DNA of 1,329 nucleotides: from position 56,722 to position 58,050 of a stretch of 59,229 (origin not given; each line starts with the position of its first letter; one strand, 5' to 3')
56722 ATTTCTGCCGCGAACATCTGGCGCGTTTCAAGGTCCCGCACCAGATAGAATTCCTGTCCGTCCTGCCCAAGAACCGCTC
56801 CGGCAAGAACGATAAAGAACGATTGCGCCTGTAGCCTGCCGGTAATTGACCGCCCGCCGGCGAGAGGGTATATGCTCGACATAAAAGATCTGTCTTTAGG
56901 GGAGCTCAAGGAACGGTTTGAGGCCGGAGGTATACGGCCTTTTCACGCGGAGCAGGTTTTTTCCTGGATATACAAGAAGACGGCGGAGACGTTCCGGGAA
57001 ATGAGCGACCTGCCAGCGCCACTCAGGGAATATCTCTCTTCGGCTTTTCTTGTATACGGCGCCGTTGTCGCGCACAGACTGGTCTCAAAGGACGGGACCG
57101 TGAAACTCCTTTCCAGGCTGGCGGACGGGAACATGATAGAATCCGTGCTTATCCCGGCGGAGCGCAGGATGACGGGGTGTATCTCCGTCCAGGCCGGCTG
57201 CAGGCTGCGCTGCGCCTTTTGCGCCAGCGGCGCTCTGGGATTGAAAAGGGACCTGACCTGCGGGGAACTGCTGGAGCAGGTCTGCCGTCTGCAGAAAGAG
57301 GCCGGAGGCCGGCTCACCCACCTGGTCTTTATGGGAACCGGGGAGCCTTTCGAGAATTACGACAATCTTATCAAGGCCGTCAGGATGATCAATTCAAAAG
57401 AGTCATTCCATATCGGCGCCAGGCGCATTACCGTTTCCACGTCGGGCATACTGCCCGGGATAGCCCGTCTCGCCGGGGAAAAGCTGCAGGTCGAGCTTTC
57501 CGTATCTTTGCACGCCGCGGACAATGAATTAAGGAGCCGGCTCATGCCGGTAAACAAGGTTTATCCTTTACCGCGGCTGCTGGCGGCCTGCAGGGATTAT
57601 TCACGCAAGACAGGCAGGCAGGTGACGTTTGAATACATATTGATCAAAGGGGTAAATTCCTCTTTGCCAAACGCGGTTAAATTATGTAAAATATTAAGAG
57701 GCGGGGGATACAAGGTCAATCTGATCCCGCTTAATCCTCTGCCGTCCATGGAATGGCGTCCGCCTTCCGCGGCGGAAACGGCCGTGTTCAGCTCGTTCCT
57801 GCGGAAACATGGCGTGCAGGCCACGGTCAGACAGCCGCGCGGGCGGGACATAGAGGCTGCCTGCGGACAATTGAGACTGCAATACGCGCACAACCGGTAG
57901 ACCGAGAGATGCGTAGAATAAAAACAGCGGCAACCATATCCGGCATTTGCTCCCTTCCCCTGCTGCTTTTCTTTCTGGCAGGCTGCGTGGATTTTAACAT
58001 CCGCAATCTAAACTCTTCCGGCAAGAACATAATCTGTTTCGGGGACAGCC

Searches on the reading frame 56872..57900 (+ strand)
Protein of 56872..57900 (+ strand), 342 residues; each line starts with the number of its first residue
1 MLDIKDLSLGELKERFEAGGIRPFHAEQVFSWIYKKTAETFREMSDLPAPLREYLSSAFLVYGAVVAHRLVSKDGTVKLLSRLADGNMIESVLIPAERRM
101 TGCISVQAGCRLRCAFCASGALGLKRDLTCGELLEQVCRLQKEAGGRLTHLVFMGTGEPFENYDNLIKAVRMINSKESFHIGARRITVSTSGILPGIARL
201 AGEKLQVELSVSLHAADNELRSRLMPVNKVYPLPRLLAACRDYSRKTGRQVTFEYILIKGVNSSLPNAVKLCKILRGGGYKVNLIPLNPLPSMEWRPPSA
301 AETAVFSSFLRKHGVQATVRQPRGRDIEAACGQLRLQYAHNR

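Call 89: search_protein_families(library=pfam, proteins=[window:56872-57900:+], max_evalue=0.00001)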
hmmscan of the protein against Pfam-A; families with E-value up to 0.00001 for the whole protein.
window:56872-57900:+ (342 aa): 2 families
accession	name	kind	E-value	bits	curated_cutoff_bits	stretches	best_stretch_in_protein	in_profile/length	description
PF04055.27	Radical_SAM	-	2.5e-16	60.7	29.5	1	104-263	1-156/166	Radical SAM superfamily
PF21016.3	RlmN_N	-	6.6e-13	48.6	24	1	3-58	2-57/60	Ribosomal RNA large subunit methyltransferase N-terminal domain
